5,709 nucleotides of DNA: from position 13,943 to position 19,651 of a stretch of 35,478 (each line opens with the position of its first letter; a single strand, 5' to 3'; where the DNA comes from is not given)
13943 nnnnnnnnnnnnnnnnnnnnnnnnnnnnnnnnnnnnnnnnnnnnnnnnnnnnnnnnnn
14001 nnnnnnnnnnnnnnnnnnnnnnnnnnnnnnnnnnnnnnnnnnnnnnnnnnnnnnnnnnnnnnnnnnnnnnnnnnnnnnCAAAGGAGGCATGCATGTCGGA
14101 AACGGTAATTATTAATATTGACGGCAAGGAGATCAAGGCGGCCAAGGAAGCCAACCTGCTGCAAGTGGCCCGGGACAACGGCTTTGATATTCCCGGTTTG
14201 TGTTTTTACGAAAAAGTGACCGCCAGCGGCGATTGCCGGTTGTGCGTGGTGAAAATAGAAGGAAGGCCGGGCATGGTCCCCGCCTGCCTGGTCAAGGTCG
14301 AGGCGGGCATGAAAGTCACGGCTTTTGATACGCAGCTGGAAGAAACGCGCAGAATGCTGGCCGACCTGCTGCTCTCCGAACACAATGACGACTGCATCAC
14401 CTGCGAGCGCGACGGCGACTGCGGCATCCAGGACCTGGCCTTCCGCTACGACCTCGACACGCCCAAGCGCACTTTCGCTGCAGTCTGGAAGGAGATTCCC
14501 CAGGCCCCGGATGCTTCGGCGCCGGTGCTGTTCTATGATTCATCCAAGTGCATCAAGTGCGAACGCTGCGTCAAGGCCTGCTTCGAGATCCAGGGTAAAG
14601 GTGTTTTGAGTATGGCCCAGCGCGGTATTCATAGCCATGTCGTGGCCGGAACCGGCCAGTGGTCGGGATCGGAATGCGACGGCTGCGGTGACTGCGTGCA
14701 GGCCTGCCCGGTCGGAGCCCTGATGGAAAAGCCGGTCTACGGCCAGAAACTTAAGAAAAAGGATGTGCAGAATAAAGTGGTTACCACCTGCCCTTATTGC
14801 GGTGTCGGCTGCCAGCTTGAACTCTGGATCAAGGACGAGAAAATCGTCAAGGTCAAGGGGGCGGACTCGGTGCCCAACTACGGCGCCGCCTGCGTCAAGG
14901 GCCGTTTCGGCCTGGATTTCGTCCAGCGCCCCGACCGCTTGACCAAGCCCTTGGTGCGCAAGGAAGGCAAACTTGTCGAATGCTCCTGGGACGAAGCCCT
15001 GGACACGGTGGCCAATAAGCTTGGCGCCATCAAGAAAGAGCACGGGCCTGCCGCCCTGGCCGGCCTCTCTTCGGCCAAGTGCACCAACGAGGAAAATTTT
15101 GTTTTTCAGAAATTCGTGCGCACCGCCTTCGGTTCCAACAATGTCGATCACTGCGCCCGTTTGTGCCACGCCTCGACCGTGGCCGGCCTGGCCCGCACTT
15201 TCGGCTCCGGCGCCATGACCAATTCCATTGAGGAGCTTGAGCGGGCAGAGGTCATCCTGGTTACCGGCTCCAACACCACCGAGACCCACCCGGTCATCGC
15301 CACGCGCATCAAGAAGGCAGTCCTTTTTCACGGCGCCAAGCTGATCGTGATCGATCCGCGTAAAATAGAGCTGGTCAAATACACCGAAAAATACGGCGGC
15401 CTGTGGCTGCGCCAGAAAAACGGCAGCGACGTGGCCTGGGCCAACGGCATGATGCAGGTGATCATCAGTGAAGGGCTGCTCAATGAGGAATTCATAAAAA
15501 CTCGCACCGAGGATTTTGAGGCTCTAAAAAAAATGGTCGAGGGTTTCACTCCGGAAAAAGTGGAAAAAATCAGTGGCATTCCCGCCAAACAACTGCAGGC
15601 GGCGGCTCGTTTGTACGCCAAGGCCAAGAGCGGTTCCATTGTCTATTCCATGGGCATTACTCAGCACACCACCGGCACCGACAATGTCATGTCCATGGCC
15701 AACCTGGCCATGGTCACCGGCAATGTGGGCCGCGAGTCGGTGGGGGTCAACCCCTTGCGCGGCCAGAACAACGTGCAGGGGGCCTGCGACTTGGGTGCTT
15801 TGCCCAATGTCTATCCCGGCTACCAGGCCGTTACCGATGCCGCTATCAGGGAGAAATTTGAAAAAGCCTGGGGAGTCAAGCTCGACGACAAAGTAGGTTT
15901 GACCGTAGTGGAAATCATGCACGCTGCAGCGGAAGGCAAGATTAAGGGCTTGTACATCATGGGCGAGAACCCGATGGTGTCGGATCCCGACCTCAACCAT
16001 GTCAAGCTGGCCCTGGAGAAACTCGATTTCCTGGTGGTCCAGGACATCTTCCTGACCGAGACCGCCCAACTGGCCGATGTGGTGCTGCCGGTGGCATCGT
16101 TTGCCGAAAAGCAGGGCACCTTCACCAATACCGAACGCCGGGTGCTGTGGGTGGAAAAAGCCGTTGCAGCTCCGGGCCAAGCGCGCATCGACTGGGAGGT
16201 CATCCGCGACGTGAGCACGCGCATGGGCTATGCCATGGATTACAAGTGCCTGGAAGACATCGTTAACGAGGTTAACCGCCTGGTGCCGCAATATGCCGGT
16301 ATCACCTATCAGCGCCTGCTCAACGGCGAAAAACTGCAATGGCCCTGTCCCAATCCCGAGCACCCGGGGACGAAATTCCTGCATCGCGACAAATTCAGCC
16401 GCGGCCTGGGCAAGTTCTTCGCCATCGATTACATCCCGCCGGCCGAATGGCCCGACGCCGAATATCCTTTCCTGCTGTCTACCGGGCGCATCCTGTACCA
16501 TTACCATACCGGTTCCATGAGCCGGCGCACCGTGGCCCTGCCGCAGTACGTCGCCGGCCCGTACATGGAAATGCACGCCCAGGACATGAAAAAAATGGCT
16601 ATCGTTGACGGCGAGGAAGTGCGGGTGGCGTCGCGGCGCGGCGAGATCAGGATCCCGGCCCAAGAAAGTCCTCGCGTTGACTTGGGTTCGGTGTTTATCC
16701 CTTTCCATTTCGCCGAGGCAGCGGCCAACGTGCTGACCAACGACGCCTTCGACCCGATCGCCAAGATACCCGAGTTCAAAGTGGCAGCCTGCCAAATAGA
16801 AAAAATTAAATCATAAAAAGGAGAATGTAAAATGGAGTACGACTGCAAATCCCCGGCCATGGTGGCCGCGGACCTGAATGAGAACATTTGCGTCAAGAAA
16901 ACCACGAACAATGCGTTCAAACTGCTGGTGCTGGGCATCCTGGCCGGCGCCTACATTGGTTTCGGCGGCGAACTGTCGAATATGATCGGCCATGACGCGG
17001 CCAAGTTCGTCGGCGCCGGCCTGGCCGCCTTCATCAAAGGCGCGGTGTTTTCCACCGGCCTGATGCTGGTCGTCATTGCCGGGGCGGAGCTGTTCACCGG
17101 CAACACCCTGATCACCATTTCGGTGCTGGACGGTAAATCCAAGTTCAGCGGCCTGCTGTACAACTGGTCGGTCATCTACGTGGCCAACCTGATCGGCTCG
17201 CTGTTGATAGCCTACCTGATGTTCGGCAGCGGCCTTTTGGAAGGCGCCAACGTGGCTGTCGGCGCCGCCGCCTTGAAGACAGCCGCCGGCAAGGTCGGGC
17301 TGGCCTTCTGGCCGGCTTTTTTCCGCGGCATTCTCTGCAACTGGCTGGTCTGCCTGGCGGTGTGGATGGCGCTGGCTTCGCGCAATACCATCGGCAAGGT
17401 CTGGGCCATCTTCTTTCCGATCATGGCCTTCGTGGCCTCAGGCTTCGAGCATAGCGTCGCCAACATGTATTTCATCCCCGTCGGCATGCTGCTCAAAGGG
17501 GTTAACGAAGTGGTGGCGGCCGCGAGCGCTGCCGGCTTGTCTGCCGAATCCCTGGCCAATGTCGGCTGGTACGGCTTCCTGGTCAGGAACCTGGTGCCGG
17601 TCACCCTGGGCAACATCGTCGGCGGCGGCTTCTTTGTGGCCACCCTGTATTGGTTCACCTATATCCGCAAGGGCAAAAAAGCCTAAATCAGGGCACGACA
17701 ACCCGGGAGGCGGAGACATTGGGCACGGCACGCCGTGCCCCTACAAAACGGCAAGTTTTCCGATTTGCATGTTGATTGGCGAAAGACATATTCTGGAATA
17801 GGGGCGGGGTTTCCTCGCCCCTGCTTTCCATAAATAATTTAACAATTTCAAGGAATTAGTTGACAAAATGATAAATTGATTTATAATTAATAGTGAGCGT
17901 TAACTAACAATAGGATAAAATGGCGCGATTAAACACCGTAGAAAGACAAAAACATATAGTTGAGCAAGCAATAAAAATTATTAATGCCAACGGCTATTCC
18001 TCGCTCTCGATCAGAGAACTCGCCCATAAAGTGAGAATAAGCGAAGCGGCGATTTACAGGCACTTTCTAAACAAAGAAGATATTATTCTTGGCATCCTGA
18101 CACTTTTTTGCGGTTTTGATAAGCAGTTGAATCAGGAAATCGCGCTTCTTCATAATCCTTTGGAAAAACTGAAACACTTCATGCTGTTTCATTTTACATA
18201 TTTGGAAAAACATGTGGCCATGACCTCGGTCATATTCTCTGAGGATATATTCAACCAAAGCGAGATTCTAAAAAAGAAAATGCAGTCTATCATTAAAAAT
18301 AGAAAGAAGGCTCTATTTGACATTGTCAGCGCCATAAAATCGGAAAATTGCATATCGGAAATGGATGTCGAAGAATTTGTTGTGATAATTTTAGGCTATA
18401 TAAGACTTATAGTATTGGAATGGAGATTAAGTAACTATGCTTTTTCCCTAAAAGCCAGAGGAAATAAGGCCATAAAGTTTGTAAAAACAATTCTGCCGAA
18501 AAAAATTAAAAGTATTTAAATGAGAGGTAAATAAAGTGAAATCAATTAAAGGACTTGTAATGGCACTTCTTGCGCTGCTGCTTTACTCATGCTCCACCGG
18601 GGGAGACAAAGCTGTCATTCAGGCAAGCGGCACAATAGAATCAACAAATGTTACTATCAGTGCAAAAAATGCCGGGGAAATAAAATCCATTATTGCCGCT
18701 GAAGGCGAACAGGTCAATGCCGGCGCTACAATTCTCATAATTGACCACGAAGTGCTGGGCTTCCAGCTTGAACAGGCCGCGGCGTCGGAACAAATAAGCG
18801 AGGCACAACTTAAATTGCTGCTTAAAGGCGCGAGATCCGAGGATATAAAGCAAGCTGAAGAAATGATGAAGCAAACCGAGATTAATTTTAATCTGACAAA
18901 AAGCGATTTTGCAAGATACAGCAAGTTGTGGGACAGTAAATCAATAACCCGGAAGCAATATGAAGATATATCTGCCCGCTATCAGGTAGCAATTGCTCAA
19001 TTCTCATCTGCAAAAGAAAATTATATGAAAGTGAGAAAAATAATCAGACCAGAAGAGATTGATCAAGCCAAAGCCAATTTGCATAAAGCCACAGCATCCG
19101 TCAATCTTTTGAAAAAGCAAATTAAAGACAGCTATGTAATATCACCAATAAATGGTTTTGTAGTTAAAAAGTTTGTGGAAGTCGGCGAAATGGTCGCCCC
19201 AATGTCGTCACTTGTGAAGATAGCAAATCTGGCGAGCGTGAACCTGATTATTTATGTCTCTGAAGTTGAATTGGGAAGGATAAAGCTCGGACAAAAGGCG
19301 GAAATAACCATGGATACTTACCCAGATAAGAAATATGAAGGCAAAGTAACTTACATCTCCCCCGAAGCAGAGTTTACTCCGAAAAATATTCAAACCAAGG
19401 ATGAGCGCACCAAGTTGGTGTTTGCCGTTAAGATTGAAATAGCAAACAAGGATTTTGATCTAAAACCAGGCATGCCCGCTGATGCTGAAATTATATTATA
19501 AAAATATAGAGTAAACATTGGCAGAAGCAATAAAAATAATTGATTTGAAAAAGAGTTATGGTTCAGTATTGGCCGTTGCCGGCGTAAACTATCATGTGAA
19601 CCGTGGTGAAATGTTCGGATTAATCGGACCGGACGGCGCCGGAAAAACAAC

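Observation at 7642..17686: Formate dehydrogenase operon with two complete NuoE/NuoF flavin modules rather than one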

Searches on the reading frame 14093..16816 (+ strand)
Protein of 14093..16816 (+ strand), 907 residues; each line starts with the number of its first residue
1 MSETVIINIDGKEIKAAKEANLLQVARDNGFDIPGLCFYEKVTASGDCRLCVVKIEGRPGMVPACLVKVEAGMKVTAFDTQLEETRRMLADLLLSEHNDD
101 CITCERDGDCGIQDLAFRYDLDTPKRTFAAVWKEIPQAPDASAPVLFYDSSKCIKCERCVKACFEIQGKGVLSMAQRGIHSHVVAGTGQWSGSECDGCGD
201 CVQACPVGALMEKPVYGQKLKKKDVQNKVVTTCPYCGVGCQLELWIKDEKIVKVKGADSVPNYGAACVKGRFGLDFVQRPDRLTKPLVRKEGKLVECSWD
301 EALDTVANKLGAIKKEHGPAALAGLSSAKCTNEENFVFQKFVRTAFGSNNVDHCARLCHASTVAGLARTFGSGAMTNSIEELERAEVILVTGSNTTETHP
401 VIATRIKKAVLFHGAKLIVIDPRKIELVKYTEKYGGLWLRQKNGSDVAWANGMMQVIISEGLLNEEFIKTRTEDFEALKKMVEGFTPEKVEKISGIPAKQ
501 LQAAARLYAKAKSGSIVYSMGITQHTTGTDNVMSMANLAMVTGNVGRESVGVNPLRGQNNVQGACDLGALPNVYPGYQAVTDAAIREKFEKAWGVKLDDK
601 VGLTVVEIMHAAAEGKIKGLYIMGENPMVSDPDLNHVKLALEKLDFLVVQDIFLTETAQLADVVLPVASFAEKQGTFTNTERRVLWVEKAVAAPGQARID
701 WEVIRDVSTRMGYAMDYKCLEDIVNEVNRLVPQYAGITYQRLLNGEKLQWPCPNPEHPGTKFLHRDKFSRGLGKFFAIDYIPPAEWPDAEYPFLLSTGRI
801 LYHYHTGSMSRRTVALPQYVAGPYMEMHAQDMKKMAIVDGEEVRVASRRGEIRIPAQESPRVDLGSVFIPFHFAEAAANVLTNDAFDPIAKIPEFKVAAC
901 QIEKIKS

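Call 6: search_protein_families(library=pfam, proteins=[window:14093-16816:+], max_evalue=0.01)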
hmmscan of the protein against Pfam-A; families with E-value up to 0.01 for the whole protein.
window:14093-16816:+ (907 aa): 17 families
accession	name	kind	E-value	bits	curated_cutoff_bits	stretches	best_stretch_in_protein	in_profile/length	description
PF00384.28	Molybdopterin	-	3.8e-84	283.1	24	1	282-709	1-352/353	Molybdopterin oxidoreductase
PF01568.27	Molydop_binding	-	1.1e-28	99.9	26.8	1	793-898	1-109/110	Molydopterin dinucleotide binding domain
PF13510.11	Fer2_4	-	2.3e-17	63.3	22.8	1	3-76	2-78/82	2Fe-2S iron-sulfur cluster binding domain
PF04879.21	Molybdop_Fe4S4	-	2.3e-16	59.9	22.7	1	228-278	3-54/55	Molybdopterin oxidoreductase Fe4S4 domain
PF10588.14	NADH-G_4Fe-4S_3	-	6.1e-13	48.5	27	1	86-123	1-38/40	NADH-ubiquinone oxidoreductase-G iron-sulfur binding region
PF22117.2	Fer4_Nqo3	-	1.7e-08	35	27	1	147-210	5-66/67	NADH-quinone oxidoreductase subunit 3, ferredoxin-like domain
PF12838.12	Fer4_7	-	6.9e-08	33.3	27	2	152-209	1-52/52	4Fe-4S dicluster domain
PF13237.11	Fer4_10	-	2.2e-07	31.2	25.5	1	148-206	4-53/53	4Fe-4S dicluster domain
PF00037.32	Fer4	-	5.7e-07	29.5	21.1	2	193-210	6-23/24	4Fe-4S binding domain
PF14697.11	Fer4_21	-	9.7e-07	29.3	35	1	149-208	4-55/59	4Fe-4S dicluster domain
PF12837.12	Fer4_6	-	8.8e-06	25.9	25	2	195-210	9-24/24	4Fe-4S binding domain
PF13183.11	Fer4_8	-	1.4e-05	26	27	1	150-208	2-67/68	4Fe-4S dicluster domain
PF13187.11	Fer4_9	-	1.7e-05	25.2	27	1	152-209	1-51/52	4Fe-4S dicluster domain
PF13459.11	Fer4_15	-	0.00083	20.5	22.4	0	147-181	2-31/66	4Fe-4S single cluster domain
PF13484.11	Fer4_16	-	0.0022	19.1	30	0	194-217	1-25/66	4Fe-4S double cluster binding domain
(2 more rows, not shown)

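Call 7: search_protein_families(library=ncbifam, proteins=[window:14093-16816:+], max_evalue=0.001)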
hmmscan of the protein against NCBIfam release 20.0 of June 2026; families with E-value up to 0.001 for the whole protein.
window:14093-16816:+ (907 aa): 40 families (the best 25 are shown)
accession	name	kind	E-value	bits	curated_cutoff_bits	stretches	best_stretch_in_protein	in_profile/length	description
TIGR01591.1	Fdh-alpha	equivalog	1.3e-263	876.1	666.25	1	231-902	1-672/672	formate dehydrogenase subunit alpha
NF047855.1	AssmNtatRedNasC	equivalog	5.9e-167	557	1100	1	218-903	10-707/708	assimilatory nitrate reductase catalytic subunit NasC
NF010055.0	PRK13532.1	equivalog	4.6e-104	349.3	904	3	230-472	44-291/830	nitrate reductase catalytic subunit NapA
TIGR01973.1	NuoG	equivalog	3.5e-101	339.9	470.05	1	7-706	1-605/606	NADH-quinone oxidoreductase subunit NuoG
TIGR01706.1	NAPA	equivalog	2.4e-99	333.8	930.55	3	231-472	45-291/830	periplasmic nitrate reductase subunit alpha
NF041323.1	Nitr_red_NasA_Halo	equivalog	3.7e-99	333.1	1000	1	236-902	3-672/673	assimilatory nitrate reductase NasA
NF005895.0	PRK07860.1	equivalog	1.5e-92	311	802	1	2-732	15-679/811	NADH-quinone oxidoreductase subunit G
TIGR01701.1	Fdhalpha-like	subfamily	1.1e-87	294.9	582.15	1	279-902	96-741/744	FdhF/YdeP family oxidoreductase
TIGR01553.1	formate-DH-alph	equivalog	1.2e-85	288.2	814.2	4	214-473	29-305/1009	formate dehydrogenase-N subunit alpha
NF041513.1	formate_DH_Act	exception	1.4e-79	268.1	1400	4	224-472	38-295/1067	formate dehydrogenase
NF012032.0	PRK15488.1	equivalog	4.5e-60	203.5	694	1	204-717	23-533/759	thiosulfate reductase PhsA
NF040763.1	FeFe_hydrog_A6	exception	1.1e-55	189.1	765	1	6-232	2-229/571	NADH-dependent [FeFe] hydrogenase, group A6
TIGR02166.1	dmsA_ynfE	subfamily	6.4e-52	176.6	777.7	2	218-470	34-297/794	DMSO/selenate family reductase complex A subunit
NF005745.0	PRK07569.1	equivalog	1.8e-51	174.8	333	1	5-223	4-220/238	bidirectional hydrogenase complex protein HoxU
NF007406.0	PRK09939.1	equivalog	2.7e-47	161.4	1473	1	281-649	107-488/759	acid resistance putative oxidoreductase YdeP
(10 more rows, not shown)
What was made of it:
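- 14093..16816 (+): FdhA, a Cys-type Mo/W-bisPGD formate dehydrogenase catalytic subunit. Its NuoG-like N-terminus has one [2Fe-2S], a His-ligated [4Fe-4S] and two further [4Fe-4S] clusters. TIGR01591 876 bits (call 7).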

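Call 34: search_solved_structures(query=window:14093-16816:+, max_evalue=1e-60)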
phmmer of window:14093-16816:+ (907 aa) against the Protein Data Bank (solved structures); distinct sequences matched with E-value up to 1e-60: 23.
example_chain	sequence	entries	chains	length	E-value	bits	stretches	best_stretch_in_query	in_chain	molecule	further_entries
7vw6_A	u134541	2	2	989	1.2e-228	764.4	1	4-902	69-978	Formate dehydrogenase | Tungsten-containing formate dehydrogenase alpha subunit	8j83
7e5z_A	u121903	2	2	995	1.3e-228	764.4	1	4-902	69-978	Formate dehydrogenase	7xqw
9t1s_L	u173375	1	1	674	3.2e-226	756.4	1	230-905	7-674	formate dehydrogenase (coenzyme F420)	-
9wxb_B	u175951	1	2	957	5e-222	742.5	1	5-902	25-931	Formate dehydrogenase alpha subunit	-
6tg9_A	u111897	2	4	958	1.6e-221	740.9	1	5-902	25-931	Formate dehydrogenase subunit alpha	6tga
7qv7_S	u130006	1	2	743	4.7e-219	732.7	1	224-774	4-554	Hydrogen dependent carbon dioxide reductase subunit FdhF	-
7bkb_D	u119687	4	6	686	1.4e-201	674.9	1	223-905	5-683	Formate dehydrogenase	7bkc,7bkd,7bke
1aa6_A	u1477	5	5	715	1.1e-182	612.4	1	227-905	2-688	FORMATE DEHYDROGENASE H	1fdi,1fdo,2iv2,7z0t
8rqz_C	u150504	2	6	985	3.2e-181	607.5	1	227-906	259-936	Probable oxidoreductase YjgC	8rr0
9gzq_A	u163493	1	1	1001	3.4e-181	607.4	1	227-906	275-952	Probable oxidoreductase YjgC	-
2jio_A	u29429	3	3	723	1.9e-104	353.5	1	230-904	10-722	PERIPLASMIC NITRATE REDUCTASE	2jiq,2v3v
2jim_A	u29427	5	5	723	1.9e-104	353.5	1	230-904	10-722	PERIPLASMIC NITRATE REDUCTASE | PROTEIN (PERIPLASMIC NITRATE REDUCTASE)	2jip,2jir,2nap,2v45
2nya_A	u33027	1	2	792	9.5e-85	288.3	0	474-705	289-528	Periplasmic nitrate reductase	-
3ml1_A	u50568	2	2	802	1.8e-83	284.1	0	232-488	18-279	Periplasmic nitrate reductase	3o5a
1ogy_A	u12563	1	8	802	3.7e-80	273.1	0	232-487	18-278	PERIPLASMIC NITRATE REDUCTASE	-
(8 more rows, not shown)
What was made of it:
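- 14093..16816 (+): Best PDB matches are 7vw6_A/7e5z_A and 6tg9_A FdsA, about 740-764 bits (call 34).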

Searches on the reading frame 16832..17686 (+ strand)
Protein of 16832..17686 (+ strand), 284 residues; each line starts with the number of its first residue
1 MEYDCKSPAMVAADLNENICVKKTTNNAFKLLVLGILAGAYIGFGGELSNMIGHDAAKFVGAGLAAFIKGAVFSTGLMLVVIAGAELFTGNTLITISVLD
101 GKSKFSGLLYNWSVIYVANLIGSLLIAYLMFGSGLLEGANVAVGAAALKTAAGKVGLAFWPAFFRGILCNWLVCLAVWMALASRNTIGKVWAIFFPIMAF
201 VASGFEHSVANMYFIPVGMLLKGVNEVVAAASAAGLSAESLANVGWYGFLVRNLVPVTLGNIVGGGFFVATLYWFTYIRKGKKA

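Call 6: search_protein_families(library=pfam, proteins=[window:16832-17686:+], max_evalue=0.01)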
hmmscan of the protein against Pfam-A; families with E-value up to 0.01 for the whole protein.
window:16832-17686:+ (284 aa): 1 family
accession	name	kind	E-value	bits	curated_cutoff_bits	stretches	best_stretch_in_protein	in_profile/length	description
PF01226.23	Form_Nir_trans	-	9.6e-80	267.8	34.6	1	18-275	8-240/240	Formate/nitrite transporter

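Call 7: search_protein_families(library=ncbifam, proteins=[window:16832-17686:+], max_evalue=0.001)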
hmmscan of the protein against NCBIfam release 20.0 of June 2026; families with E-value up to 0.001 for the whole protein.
window:16832-17686:+ (284 aa): 5 families
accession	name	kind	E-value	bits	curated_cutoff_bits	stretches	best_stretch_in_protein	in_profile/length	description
TIGR00790.1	fnt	subfamily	3.1e-73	246.3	232.3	1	24-278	2-238/239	formate/nitrite family transporter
TIGR04060.1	formate_focA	equivalog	1e-69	234.7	290.1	1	15-278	6-267/268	formate transporter FocA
NF008069.0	PRK10805.1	equivalog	6.8e-57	193.1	440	1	3-282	7-283/285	formate transporter FocA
NF007261.0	PRK09713.1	exception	2.9e-34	118.9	499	1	12-280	15-280/282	formate transporter FocB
NF008595.0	PRK11562.1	equivalog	8.2e-32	110.6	293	1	21-277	17-249/268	nitrite transporter NirC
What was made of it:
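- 16832..17686 (+): Formate/nitrite transporter family channel (FocA-like), last gene of the operon. PF01226 268 bits; TIGR00790 246 bits, above its cut-off (calls 6, 7).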

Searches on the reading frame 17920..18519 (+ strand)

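Call 66: search_protein_families(library=pfam, proteins=[window:17920-18519:+], max_evalue=0.0001)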
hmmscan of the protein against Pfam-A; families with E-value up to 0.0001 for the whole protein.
window:17920-18519:+ (199 aa): 2 families
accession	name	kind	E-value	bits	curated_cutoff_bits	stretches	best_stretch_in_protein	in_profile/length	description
PF00440.29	TetR_N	-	4.7e-11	42.7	24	1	13-57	1-45/47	Bacterial regulatory proteins, tetR family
PF08359.16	TetR_C_4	-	5.8e-06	26.9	21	1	68-185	10-127/133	YsiA-like protein, C-terminal region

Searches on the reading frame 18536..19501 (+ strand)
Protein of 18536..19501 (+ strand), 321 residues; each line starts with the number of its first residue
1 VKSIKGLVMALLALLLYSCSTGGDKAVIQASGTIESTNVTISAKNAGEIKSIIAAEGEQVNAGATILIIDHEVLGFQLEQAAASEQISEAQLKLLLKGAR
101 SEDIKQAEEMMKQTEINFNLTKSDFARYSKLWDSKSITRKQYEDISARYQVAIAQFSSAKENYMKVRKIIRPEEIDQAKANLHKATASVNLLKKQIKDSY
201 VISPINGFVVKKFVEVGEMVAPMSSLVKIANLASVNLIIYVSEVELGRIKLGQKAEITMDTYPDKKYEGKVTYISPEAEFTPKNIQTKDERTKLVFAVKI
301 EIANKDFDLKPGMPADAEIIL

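Call 66: search_protein_families(library=pfam, proteins=[window:18536-19501:+], max_evalue=0.0001)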
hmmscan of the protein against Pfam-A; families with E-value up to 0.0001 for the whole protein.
window:18536-19501:+ (321 aa): 2 families
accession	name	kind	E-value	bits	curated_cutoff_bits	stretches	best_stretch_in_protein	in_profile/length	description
PF16576.10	HlyD_D23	-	2.3e-23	83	30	1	150-314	50-213/214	Barrel-sandwich domain of CusB or HlyD membrane-fusion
PF13437.12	HlyD_3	-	6.3e-15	56.3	22.2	1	201-312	2-106/106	HlyD family secretion protein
